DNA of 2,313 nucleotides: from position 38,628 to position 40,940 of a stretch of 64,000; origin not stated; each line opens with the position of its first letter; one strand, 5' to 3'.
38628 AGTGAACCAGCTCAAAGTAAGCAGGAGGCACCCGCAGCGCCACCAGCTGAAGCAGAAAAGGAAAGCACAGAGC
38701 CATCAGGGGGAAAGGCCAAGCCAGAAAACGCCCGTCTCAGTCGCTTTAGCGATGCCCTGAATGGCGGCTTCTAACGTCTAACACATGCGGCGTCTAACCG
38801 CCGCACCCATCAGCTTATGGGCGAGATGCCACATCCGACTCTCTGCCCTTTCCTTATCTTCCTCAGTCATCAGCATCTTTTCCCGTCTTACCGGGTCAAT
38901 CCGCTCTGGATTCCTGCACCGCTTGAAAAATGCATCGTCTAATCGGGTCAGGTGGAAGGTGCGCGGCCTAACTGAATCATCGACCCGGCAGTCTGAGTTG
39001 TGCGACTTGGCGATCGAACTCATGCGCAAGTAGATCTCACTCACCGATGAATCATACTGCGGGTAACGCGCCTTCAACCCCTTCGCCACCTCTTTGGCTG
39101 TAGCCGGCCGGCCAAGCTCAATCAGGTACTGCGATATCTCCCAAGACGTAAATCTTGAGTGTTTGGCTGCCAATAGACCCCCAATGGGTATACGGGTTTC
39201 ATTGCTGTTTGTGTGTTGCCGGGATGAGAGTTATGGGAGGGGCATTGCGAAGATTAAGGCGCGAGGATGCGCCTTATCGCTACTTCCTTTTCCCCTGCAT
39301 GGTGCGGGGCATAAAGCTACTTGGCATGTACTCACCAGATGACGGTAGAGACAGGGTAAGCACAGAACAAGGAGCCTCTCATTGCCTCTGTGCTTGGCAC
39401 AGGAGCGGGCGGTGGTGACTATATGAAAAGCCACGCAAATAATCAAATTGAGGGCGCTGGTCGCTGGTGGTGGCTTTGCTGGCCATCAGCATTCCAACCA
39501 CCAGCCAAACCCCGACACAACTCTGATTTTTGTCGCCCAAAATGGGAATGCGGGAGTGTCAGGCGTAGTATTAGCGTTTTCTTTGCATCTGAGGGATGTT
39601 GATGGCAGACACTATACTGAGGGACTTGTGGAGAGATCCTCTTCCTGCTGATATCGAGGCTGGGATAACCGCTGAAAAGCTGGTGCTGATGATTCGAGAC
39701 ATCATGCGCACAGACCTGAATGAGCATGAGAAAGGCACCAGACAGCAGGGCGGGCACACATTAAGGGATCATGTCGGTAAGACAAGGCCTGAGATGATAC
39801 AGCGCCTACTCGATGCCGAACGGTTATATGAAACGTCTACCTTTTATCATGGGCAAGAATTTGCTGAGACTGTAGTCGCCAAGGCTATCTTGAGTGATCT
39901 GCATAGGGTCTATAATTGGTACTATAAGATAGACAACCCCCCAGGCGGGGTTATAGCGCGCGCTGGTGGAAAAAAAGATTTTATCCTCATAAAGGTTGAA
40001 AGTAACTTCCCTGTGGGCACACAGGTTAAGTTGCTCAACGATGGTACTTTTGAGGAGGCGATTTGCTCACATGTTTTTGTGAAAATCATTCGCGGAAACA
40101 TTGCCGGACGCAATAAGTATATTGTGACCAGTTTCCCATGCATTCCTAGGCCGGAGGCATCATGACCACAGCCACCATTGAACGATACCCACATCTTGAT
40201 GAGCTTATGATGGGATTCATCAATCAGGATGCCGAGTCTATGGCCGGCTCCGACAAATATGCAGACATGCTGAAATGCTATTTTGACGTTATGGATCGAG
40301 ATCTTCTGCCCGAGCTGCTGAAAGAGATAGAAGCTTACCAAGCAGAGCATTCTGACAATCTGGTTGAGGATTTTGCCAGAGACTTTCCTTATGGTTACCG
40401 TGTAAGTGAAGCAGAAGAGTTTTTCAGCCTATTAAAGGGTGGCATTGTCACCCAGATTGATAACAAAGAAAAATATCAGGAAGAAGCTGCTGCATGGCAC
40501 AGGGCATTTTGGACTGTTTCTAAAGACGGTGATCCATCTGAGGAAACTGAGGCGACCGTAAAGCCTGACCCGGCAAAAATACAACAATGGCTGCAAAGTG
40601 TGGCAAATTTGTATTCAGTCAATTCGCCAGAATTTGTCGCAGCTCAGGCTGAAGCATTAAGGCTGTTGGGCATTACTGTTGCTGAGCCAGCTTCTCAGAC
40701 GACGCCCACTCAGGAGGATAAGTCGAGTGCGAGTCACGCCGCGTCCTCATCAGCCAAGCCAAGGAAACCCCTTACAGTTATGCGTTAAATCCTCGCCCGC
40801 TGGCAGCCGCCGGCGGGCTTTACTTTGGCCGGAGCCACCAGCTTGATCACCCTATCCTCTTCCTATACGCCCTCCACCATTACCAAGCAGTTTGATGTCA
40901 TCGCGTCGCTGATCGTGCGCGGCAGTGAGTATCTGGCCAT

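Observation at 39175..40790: Translationally coupled putative toxin/immunity pair preceded by a 420-bp non-coding region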

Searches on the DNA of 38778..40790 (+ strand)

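Call 5: search_dna_similar(query=window:39175-40790:+, collection=phages, mode=near)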
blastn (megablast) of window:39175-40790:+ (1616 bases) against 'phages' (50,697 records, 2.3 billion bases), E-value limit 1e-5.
No match.

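Call 6: search_dna_similar(query=window:39175-40790:+, collection=plasmids, mode=near)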
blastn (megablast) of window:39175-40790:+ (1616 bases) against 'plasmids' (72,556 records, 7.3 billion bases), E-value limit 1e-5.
No match.

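Call 42: search_rna_families(source=window, start=38900, end=39800, threshold=evalue, max_evalue=1)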
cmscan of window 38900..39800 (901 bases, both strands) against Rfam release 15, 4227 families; matches with E-value up to 1: 1.
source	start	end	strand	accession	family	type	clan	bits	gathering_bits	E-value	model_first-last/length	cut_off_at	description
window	38983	39064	-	RF03816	MIR6297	Gene; miRNA;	-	19.8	114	0.92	1-107/107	no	MIR6297 microRNA precursor family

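Call 72: search_dna_similar(query=window:38778-39620:+, collection=plasmids, mode=distant, max_rows=15)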
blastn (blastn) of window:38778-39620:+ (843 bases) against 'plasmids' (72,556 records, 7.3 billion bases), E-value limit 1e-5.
Records with a match: 3; places in all: 3; records where one place covers at least 80% of the query: 0.
Best place of each record, by identity: 60-80% 3.
By first word of the organism name: Citrobacter 2; Pantoea 1.
By predicted mobility (MOB-suite, as given by PLSDB): non-mobilizable 3.
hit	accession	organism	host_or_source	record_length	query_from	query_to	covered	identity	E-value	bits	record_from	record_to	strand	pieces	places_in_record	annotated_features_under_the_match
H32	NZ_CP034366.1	Pantoea sp. CCBC3-3-1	Cotinus coggygria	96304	62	396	40%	71.9%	1e-42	181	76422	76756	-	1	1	none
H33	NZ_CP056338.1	Citrobacter freundii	culture,Wastewater effluent sample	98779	66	404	40%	69.6%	9e-32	145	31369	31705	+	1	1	none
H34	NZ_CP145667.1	Citrobacter freundii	Homo sapiens,stool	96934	66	404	40%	69.6%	9e-32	145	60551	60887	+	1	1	none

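Call 74: get_annotated_region(hit=H32, flank=6000)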
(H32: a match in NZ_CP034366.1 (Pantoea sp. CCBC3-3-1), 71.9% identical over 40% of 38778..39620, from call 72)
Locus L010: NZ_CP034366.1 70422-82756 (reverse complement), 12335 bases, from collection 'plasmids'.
description: Pantoea sp. CCBC3-3-1 plasmid unnamed3, complete sequence
organism: Pantoea sp. CCBC3-3-1 (NCBI taxid 2490851)
taxonomy: Bacteria; Pseudomonadota; Gammaproteobacteria; Enterobacterales; Erwiniaceae; Pantoea; Pantoea sp. CCBC3-3-1
host: -; source: Cotinus coggygria; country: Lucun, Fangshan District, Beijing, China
typing (MOB-suite, as given by PLSDB): non-mobilizable; replicon rep_cluster_2159
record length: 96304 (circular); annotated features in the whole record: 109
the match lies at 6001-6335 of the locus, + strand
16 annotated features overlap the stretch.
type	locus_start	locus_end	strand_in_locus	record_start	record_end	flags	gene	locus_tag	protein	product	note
CDS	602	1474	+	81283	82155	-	-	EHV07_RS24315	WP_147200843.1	hypothetical protein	-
CDS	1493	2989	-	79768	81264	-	-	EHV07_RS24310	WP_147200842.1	terminase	-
CDS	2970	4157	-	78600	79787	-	-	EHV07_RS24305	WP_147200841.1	hypothetical protein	-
CDS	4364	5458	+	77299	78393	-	-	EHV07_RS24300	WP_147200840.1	ParM/StbA family protein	GO:0030541 - plasmid partitioning [Evidence IEA]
CDS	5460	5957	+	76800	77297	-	-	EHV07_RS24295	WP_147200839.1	hypothetical protein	-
CDS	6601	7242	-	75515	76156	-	-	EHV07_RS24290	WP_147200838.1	hypothetical protein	-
CDS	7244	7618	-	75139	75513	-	-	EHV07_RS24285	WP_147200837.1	helix-turn-helix transcriptional regulator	-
CDS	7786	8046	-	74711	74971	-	-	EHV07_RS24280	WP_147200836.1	type II toxin-antitoxin system RelE/ParE family toxin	GO:0030541 - plasmid partitioning [Evidence IEA]; GO:0051290 - protein heterotetramerization [Evidence IEA]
CDS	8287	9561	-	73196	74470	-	umuC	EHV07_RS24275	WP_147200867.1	translesion error-prone DNA polymerase V subunit UmuC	GO:0006281 - DNA repair [Evidence IEA]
CDS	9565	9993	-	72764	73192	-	umuD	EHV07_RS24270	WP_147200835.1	translesion error-prone DNA polymerase V autoproteolytic subunit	-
CDS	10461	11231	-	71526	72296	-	-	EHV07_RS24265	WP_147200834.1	hypothetical protein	-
CDS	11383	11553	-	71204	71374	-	-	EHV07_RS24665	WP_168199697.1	hypothetical protein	-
CDS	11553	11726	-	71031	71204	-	-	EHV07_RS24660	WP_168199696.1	hypothetical protein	-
CDS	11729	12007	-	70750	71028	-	-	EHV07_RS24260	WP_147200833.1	hypothetical protein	-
CDS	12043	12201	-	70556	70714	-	-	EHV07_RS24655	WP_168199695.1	hypothetical protein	-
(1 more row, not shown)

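Call 75: get_annotated_region(hit=H33, flank=6000)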
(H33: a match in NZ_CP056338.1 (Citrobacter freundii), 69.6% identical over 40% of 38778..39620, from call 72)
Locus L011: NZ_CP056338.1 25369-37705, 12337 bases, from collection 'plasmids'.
description: Citrobacter freundii strain RHBSTW-00697 plasmid pRHBSTW-00697_3, complete sequence
organism: Citrobacter freundii (NCBI taxid 546)
taxonomy: Bacteria; Pseudomonadota; Gammaproteobacteria; Enterobacterales; Enterobacteriaceae; Citrobacter; Citrobacter freundii
host: -; source: culture,Wastewater effluent sample; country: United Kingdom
typing (MOB-suite, as given by PLSDB): non-mobilizable
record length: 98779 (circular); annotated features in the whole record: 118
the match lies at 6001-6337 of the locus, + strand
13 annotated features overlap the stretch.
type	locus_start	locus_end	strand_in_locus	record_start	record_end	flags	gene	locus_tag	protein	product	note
CDS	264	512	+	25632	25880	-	-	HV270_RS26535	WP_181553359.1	hypothetical protein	-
CDS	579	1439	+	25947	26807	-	-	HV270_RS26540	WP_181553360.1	hypothetical protein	-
CDS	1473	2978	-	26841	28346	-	-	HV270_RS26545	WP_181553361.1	terminase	-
CDS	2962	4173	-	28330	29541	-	-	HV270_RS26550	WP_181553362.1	hypothetical protein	-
CDS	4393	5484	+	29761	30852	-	-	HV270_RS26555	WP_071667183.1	ParM/StbA family protein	GO:0030541 - plasmid partitioning [Evidence IEA]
CDS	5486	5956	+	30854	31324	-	-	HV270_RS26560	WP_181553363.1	hypothetical protein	-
CDS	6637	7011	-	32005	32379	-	-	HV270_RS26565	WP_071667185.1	helix-turn-helix transcriptional regulator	-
CDS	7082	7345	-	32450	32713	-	-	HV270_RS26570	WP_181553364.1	type II toxin-antitoxin system RelE/ParE family toxin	GO:0030541 - plasmid partitioning [Evidence IEA]; GO:0051290 - protein heterotetramerization [Evidence IEA]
CDS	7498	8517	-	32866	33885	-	-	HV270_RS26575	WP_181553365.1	hypothetical protein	-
CDS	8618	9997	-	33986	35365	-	-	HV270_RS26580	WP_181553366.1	DUF5417 domain-containing protein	-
CDS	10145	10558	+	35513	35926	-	-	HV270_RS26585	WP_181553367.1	hypothetical protein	-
CDS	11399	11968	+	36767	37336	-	-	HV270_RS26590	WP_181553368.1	DNA-binding protein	-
CDS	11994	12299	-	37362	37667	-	-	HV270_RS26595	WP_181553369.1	hypothetical protein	-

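Call 100: build_rna_model(alignment_id=A11)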
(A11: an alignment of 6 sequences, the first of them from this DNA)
Model R1 built from alignment A11 (6 sequences, 145 columns); structure: RNAalifold consensus.
model positions 137; base pairs 27; branch points 1; effective number of sequences 3.34; information 0.59 bits per position. Calibrated on 0.2 Mb of random sequence (short: E-values are rough).
structure used (alignment columns):
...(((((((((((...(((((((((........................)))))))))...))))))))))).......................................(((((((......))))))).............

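Call 101: search_with_rna_model(model_id=R1, sources=[window, L003, L004, L005, L007, L008, L009, L010, L011, L012, L013, L014], max_evalue=1)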
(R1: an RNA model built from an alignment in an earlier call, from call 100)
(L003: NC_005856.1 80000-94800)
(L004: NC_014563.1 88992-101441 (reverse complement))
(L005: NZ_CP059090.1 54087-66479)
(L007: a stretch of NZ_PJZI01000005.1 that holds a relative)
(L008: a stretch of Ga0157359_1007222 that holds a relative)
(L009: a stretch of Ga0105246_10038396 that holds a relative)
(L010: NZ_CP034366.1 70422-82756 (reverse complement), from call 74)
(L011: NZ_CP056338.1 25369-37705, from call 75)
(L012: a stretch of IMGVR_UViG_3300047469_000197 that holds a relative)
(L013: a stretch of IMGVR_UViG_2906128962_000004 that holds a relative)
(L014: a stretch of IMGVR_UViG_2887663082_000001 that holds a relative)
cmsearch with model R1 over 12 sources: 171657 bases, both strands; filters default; matches with E-value up to 1: 15.
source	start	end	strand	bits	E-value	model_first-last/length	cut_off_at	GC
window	39243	39381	-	119.8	4.2e-27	1-137/137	no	0.53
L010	6415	6544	-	117.8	1.3e-26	1-137/137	no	0.39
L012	2822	2958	+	111.1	5.9e-25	1-137/137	no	0.45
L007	7631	7761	-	105.2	1.7e-23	1-137/137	no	0.51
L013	2785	2913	+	95.6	4e-21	1-137/137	no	0.41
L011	6413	6541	-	94.2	8.6e-21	1-137/137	no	0.41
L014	2794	2912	+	82.6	6.2e-18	1-137/137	no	0.39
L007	7633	7663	+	18.8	0.036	94-124/137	no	0.52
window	5656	5728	-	18.3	0.048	1-137/137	no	0.52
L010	6479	6589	+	18.1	0.053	1-137/137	no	0.42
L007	7704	7757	+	14.8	0.35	5-66/137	no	0.52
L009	1272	1392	+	14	0.57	1-137/137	no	0.42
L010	6427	6447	+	13.9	0.59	104-124/137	no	0.52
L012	2926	2956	-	13.7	0.67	94-124/137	no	0.48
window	5669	5687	+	13.7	0.67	105-124/137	no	0.58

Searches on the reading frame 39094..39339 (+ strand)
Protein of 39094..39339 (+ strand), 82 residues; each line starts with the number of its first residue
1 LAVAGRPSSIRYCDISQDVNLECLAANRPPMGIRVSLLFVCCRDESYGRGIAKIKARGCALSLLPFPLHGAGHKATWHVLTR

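Call 95: search_protein_families(library=pfam, proteins=[window:39094-39339:+], max_evalue=0.1)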
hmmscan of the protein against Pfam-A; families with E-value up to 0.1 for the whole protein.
window:39094-39339:+ (82 aa): 0 families
